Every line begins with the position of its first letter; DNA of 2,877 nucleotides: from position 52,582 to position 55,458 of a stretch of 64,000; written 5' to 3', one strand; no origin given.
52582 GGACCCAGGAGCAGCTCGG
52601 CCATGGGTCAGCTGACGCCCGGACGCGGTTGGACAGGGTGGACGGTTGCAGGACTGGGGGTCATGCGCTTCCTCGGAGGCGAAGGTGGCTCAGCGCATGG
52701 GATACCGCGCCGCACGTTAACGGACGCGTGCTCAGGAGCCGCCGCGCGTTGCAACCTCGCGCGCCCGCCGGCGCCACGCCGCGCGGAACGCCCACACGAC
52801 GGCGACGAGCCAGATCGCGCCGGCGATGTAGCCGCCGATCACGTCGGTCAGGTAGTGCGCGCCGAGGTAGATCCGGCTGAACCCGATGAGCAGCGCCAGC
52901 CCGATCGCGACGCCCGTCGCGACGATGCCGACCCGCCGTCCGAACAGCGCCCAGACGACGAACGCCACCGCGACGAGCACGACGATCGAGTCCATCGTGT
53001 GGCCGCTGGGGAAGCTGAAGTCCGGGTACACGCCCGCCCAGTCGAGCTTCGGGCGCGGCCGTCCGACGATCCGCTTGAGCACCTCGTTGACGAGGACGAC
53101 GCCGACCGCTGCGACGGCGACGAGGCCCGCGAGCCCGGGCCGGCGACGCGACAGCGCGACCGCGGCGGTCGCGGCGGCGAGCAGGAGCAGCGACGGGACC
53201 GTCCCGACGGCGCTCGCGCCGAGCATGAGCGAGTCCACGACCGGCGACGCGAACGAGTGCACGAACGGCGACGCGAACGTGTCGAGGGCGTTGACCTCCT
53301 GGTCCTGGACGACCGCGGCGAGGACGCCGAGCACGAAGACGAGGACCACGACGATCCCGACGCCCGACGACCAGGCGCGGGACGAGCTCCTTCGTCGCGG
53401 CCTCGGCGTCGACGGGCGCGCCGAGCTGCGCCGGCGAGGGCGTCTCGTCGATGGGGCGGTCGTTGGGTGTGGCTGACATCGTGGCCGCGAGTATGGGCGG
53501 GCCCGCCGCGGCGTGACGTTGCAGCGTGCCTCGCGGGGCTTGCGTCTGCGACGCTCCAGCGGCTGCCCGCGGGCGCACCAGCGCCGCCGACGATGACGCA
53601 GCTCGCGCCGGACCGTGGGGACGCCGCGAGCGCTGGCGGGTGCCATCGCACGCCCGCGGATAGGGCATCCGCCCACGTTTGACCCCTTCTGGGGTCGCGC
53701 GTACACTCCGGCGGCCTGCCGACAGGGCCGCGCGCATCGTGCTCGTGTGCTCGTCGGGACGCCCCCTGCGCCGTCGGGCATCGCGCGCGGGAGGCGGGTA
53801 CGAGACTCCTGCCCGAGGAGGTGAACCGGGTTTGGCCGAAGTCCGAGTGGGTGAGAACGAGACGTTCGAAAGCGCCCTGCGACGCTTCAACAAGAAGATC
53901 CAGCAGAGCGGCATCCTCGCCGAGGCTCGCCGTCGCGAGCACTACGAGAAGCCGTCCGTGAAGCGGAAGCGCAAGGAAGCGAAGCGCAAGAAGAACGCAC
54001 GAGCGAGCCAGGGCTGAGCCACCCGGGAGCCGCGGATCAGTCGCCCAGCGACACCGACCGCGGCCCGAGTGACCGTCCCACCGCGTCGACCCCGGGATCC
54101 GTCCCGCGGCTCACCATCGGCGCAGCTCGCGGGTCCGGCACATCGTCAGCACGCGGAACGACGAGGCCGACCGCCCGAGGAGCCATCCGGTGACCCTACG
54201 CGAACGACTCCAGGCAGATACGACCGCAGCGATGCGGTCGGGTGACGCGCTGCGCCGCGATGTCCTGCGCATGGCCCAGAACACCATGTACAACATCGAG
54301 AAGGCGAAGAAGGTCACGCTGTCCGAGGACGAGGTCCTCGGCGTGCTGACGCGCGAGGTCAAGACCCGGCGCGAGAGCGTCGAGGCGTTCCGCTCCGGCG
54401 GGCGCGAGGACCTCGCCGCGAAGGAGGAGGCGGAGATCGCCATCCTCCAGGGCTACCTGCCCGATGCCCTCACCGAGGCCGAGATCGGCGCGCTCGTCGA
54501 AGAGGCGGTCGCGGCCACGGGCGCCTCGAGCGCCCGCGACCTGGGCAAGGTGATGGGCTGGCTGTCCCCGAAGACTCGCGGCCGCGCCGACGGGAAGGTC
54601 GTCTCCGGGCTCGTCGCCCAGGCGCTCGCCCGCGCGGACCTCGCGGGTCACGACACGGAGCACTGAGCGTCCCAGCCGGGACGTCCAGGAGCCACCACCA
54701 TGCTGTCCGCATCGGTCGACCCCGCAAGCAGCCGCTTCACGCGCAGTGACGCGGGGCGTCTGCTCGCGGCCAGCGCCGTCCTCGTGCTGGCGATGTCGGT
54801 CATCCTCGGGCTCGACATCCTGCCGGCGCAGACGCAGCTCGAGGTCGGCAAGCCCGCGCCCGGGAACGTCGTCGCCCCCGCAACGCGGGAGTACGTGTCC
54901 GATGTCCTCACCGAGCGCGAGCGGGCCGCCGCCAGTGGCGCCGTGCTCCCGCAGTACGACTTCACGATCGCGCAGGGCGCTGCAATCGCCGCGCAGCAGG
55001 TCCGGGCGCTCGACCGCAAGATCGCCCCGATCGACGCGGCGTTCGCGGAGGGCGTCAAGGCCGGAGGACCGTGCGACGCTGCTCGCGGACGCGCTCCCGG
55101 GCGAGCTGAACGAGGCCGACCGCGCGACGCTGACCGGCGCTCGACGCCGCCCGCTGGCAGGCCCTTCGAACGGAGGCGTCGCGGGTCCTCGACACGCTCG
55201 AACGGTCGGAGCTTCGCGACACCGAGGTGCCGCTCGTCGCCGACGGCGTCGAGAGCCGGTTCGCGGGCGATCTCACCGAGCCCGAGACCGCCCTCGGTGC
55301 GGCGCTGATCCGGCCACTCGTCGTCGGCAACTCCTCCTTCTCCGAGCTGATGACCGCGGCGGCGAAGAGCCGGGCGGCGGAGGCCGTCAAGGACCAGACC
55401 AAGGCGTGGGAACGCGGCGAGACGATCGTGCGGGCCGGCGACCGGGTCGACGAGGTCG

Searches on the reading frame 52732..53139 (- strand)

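Call 29: search_protein_families(library=pfam, proteins=[window:52732-53139:-], max_evalue=0.01)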
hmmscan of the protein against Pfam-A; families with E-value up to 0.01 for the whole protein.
window:52732-53139:- (135 aa): 3 families
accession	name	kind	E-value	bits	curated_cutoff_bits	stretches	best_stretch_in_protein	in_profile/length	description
PF01569.27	PAP2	-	1.5e-21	77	27.2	1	7-121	5-128/130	PAP2 superfamily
PF14378.12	PAP2_3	-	4.5e-05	23.8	27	1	42-109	126-186/190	PAP2 superfamily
PF14360.12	PAP2_C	-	0.0022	19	27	1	45-108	8-66/74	PAP2 superfamily C-terminal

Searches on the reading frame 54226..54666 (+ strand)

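Call 29: search_protein_families(library=pfam, proteins=[window:54226-54666:+], max_evalue=0.01)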
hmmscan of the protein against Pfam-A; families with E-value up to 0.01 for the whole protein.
window:54226-54666:+ (146 aa): 2 families
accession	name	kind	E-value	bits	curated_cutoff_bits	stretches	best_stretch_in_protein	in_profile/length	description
PF09424.15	YqeY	-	1.8e-44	151.8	27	1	1-134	10-143/143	Yqey-like protein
PF19824.4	Tlp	-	0.0056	17.3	25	1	15-64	15-66/70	Small, acid-soluble spore protein Tlp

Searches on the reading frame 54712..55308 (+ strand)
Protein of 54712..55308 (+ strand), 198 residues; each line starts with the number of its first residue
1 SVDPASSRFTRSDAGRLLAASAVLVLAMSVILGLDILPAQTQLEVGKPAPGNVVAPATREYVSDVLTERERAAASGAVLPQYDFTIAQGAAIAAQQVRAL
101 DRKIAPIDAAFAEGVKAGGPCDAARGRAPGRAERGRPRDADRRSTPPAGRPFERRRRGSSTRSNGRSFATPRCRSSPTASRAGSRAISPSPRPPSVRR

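Call 29: search_protein_families(library=pfam, proteins=[window:54712-55308:+], max_evalue=0.01)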
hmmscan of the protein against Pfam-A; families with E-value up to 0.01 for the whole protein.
window:54712-55308:+ (198 aa): 1 family
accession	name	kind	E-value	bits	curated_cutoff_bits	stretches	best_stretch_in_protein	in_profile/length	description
PF07697.16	7TMR-HDED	-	2.3e-06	28.2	27.6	1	44-85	1-42/224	7TM-HD extracellular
